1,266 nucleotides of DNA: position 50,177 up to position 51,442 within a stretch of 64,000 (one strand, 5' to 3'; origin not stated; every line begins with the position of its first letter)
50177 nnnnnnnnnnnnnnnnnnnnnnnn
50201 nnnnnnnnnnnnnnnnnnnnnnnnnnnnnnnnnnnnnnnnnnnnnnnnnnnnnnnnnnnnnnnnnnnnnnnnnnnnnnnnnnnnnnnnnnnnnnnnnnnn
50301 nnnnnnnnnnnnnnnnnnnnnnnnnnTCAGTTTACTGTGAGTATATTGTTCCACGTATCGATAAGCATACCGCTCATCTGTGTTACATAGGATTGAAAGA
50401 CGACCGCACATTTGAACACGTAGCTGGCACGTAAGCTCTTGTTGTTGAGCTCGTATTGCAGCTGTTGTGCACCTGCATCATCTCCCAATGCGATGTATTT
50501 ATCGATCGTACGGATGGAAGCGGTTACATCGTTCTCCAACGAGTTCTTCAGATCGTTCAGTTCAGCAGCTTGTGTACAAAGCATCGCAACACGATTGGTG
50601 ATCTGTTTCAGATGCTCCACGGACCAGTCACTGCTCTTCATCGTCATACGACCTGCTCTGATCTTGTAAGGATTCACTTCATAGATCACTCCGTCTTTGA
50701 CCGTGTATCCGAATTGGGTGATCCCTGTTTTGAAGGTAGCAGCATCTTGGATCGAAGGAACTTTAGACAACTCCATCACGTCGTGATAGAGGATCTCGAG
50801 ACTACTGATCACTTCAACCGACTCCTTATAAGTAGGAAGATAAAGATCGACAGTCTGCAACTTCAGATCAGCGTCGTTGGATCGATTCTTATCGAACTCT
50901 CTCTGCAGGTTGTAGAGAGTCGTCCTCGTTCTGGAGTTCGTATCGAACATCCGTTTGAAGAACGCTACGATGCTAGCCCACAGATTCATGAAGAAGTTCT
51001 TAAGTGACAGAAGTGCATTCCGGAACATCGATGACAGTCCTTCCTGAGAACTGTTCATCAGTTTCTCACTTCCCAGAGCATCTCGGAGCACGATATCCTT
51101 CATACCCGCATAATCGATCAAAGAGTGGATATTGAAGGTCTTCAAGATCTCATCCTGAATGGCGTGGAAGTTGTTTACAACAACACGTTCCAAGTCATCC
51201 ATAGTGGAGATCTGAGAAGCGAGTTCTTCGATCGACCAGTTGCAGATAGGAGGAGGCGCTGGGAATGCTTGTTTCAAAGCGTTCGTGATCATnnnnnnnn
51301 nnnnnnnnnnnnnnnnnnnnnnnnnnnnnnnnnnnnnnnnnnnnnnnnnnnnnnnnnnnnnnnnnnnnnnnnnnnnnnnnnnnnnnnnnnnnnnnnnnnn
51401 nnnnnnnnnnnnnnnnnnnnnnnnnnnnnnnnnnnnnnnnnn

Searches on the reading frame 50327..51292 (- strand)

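Call 11: search_protein_families(library=phrogs, proteins=[window:50327-51292:-], max_evalue=0.00001)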
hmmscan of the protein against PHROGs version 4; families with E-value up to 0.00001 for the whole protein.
window:50327-51292:- (321 aa): 1 family
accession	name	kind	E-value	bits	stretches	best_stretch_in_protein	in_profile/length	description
phrog_5750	-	head and packaging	3.2e-06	27.8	0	84-201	136-254/414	internal head protein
